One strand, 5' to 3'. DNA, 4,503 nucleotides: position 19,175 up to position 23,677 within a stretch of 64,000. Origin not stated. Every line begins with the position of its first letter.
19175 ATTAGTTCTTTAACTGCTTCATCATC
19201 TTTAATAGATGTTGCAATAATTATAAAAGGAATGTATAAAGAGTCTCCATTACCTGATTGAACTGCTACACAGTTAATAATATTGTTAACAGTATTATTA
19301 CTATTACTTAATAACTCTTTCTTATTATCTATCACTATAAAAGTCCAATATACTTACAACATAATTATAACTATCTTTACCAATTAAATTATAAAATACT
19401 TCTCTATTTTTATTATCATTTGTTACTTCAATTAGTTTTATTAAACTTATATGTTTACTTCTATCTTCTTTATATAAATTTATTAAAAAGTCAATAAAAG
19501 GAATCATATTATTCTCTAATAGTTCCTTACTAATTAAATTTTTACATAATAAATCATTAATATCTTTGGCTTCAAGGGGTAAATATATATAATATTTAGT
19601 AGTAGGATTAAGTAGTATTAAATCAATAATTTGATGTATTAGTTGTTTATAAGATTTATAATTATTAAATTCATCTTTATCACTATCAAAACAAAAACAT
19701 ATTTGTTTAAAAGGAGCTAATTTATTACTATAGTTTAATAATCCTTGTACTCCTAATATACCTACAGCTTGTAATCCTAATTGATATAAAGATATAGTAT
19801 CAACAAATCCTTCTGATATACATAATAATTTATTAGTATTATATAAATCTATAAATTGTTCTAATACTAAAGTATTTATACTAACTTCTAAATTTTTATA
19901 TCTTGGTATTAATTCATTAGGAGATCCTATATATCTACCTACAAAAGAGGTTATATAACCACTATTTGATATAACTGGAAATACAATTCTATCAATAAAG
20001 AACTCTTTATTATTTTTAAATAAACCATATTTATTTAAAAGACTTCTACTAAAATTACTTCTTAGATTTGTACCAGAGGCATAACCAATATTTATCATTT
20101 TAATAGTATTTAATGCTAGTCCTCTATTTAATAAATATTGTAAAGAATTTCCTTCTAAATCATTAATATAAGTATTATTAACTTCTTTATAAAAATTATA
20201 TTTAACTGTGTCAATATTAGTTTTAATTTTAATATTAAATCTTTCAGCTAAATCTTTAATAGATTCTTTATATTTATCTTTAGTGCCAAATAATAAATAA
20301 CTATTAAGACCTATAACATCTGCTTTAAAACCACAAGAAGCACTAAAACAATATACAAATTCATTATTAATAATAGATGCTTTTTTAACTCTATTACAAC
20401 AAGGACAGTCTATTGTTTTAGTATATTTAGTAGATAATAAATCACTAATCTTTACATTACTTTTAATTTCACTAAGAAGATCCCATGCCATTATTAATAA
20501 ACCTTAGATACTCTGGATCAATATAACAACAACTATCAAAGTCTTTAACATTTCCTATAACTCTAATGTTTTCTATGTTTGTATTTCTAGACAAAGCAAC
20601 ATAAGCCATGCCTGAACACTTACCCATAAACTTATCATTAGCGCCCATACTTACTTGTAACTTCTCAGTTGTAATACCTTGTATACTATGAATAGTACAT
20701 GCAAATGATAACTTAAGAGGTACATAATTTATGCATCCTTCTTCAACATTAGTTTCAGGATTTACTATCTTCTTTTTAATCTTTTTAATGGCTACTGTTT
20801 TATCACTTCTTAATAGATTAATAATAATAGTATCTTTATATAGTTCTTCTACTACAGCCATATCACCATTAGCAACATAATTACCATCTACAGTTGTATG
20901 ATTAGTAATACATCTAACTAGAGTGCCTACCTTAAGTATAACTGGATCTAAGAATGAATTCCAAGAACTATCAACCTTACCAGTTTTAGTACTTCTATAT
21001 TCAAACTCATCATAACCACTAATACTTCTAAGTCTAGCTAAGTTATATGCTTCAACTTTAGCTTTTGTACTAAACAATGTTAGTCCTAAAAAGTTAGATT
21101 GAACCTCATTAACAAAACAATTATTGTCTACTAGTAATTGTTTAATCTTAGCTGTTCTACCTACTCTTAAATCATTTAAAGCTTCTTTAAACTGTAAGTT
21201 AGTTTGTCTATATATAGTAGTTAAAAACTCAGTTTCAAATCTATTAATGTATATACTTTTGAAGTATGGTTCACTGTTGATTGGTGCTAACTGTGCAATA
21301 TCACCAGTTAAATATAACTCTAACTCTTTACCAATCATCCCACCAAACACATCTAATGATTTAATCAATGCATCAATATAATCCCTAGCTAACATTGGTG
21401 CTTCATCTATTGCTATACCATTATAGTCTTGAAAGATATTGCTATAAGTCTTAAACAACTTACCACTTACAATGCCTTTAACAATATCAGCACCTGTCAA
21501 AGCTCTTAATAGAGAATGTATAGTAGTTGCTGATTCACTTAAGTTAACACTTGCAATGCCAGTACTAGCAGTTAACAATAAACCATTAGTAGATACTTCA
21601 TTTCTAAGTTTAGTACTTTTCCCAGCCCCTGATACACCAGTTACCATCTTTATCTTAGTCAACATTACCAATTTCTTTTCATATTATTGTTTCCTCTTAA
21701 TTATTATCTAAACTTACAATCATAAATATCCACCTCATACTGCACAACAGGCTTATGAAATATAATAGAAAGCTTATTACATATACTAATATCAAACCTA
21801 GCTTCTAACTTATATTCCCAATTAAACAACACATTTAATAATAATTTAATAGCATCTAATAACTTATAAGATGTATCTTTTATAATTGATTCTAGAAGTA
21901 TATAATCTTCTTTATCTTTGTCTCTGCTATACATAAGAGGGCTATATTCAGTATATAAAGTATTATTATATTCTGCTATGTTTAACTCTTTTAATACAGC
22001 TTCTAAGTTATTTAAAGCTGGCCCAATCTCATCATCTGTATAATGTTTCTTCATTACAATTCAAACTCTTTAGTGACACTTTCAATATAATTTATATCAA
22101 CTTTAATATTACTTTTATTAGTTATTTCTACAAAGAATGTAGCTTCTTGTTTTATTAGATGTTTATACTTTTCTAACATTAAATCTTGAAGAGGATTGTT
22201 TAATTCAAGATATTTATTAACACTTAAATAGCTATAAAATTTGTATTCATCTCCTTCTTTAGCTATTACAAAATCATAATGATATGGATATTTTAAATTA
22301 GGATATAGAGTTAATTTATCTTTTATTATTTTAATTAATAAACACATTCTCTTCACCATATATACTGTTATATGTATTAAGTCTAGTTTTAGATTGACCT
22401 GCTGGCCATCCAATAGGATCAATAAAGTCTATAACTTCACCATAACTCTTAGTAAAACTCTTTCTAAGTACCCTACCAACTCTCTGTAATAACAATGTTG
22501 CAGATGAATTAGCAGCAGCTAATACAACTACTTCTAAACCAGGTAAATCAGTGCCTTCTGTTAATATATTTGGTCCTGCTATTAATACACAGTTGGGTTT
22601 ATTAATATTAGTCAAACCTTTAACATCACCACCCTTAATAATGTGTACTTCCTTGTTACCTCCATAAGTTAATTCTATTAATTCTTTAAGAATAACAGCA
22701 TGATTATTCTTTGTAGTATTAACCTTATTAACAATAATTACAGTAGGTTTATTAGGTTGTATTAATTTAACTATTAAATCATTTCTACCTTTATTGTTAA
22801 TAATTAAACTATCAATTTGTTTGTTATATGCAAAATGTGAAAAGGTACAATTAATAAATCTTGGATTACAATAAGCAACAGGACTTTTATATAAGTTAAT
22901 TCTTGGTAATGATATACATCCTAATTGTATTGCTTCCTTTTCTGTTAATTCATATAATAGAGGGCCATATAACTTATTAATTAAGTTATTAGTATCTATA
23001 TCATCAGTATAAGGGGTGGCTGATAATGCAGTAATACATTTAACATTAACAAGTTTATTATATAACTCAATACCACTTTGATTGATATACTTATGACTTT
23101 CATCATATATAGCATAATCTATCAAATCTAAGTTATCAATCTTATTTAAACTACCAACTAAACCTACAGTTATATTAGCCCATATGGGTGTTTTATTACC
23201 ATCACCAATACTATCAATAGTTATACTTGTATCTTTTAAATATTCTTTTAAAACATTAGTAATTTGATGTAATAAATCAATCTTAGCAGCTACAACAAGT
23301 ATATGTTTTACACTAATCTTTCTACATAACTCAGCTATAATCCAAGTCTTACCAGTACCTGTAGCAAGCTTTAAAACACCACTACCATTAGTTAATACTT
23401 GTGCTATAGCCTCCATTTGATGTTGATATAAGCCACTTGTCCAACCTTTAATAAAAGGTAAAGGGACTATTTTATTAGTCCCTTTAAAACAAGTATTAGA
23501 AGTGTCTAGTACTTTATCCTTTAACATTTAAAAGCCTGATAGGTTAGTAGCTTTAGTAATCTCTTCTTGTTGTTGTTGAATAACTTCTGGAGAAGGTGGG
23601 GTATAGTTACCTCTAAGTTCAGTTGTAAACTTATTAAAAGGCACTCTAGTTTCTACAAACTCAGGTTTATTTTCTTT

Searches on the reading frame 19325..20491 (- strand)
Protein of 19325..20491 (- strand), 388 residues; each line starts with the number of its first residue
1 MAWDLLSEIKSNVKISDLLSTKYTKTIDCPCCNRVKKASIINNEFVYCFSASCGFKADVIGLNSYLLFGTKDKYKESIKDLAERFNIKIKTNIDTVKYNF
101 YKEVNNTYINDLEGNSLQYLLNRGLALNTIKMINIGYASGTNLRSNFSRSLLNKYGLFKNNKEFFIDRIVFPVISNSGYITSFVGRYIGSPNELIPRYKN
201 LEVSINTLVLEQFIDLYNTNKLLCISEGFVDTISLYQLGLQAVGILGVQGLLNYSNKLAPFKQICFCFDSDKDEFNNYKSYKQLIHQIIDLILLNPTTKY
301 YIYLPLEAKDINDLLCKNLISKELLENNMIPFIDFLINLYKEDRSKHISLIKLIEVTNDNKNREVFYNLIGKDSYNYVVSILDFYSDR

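Call 14: search_protein_families(library=phrogs, proteins=[window:19325-20491:-], max_evalue=0.001)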
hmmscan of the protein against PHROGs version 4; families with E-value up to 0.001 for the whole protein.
window:19325-20491:- (388 aa): 4 families
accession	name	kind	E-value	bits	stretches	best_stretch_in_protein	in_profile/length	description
phrog_6444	-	DNA, RNA and nucleotide metabolism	2e-25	90.6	1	43-346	56-383/577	DNA primase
phrog_47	-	DNA, RNA and nucleotide metabolism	1.6e-20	74.3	1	26-335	51-340/947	DNA primase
phrog_239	-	DNA, RNA and nucleotide metabolism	4.9e-05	23.4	0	216-326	191-306/801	DNA primase/helicase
phrog_849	-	DNA, RNA and nucleotide metabolism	6.1e-05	23.1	0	218-272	236-297/435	DNA primase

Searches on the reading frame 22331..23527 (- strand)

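Call 14: search_protein_families(library=phrogs, proteins=[window:22331-23527:-], max_evalue=0.001)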
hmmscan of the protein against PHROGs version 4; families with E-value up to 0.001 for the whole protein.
window:22331-23527:- (398 aa): 6 families
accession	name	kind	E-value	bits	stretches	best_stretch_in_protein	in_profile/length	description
phrog_16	-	DNA, RNA and nucleotide metabolism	2.9e-47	162.5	1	33-373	273-603/986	DNA helicase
phrog_9690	-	DNA, RNA and nucleotide metabolism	2.8e-24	86.7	1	137-376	42-276/306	DNA helicase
phrog_16259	-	DNA, RNA and nucleotide metabolism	3.2e-12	47.4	1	35-184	120-271/330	DNA helicase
phrog_62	-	DNA, RNA and nucleotide metabolism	3.4e-07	29.1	1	32-176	696-853/1881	DNA helicase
phrog_16694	-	unknown function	0.00046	19.2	0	18-79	262-330/1010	-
phrog_14619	-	DNA, RNA and nucleotide metabolism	0.00099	19.7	0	33-128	120-220/314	DNA helicase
